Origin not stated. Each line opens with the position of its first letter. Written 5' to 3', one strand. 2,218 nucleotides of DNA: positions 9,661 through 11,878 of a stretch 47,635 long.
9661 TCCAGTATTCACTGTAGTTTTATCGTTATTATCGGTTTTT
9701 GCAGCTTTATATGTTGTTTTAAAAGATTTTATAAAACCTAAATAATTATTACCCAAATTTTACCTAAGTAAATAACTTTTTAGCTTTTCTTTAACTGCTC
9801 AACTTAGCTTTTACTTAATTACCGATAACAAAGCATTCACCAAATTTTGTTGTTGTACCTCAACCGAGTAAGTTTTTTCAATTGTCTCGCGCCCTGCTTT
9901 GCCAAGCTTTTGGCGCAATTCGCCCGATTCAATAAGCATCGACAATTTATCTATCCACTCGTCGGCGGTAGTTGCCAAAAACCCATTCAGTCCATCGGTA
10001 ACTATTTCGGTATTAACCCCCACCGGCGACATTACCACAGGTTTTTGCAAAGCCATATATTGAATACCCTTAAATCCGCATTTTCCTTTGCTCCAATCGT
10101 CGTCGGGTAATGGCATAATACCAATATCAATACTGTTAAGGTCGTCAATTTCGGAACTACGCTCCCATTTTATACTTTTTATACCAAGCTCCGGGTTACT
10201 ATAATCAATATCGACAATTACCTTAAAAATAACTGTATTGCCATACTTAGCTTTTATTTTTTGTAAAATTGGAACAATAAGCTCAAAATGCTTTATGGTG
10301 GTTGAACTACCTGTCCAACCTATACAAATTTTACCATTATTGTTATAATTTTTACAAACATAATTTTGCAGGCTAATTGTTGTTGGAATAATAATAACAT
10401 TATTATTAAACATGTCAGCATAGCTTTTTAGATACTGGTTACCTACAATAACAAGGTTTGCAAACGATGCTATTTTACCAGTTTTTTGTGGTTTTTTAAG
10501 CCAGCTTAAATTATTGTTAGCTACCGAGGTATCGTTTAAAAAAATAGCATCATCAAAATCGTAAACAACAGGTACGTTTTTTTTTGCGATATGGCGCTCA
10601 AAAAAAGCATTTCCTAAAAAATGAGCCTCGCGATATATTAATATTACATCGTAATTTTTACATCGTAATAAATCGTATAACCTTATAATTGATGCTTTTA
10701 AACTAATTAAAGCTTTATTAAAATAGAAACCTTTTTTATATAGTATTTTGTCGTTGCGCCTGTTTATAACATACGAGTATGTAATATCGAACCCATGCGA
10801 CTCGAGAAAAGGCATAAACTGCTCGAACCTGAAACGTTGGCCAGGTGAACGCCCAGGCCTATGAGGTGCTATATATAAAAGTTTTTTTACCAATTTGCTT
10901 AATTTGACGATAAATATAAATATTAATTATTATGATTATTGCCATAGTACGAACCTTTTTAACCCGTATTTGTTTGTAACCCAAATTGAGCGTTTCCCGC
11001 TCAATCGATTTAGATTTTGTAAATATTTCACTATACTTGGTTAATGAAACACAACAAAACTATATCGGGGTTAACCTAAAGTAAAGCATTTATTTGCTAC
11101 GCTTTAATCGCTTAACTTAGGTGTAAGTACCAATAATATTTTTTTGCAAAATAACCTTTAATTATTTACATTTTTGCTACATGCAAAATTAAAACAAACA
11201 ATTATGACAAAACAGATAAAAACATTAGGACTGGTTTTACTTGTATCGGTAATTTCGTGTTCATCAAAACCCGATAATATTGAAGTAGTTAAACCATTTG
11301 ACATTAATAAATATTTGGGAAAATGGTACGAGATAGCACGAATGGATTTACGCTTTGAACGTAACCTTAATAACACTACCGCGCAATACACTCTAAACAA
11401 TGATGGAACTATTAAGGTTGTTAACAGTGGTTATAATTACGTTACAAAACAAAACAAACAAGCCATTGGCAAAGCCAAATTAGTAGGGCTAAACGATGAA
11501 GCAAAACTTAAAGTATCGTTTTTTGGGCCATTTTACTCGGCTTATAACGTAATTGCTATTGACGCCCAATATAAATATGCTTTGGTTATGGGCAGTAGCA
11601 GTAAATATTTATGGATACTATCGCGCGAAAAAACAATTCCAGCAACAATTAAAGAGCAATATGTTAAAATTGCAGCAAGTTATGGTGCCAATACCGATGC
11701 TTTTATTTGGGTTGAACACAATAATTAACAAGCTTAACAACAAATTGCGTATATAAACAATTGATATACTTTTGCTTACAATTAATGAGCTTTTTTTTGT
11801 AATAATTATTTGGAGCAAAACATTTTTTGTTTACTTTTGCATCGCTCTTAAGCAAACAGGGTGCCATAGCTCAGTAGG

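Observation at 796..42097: Dense MITE-like repeat family: ~141-bp elements with 13-bp terminal inverted repeats and 5-bp target-site duplications, at least 11 copies in 47.6 kb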

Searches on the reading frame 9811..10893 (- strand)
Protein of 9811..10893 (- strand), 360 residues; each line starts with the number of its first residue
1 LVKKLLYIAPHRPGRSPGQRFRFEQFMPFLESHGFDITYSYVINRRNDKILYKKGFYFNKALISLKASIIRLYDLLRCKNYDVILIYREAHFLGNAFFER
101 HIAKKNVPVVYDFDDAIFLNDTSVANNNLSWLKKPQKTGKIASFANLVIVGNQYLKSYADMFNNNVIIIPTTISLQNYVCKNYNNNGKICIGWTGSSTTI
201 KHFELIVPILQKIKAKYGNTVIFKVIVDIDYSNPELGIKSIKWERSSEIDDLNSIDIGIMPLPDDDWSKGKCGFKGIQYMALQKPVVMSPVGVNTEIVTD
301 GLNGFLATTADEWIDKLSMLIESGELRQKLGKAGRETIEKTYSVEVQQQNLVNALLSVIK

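Call 10: search_protein_families(library=pfam, proteins=[window:9811-10893:-])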
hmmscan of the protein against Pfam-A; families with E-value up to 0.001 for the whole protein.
window:9811-10893:- (360 aa): 2 families
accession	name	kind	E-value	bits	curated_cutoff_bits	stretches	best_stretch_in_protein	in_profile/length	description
PF13692.12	Glyco_trans_1_4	-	1.2e-08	35.8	27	1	252-322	74-141/142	Glycosyl transferases group 1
PF00534.26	Glycos_transf_1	-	1.3e-08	35.1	26.4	1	277-336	110-171/172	Glycosyl transferases group 1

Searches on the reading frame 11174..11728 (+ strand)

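Call 10: search_protein_families(library=pfam, proteins=[window:11174-11728:+])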
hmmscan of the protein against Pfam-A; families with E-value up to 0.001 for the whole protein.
window:11174-11728:+ (184 aa): 2 families
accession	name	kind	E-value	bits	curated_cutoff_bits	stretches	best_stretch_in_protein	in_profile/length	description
PF08212.18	Lipocalin_2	-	7.2e-38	130.3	24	1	42-181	1-145/146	Lipocalin-like domain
PF00061.29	Lipocalin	-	1.5e-09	38.7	23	1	49-178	2-139/145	Lipocalin / cytosolic fatty-acid binding protein family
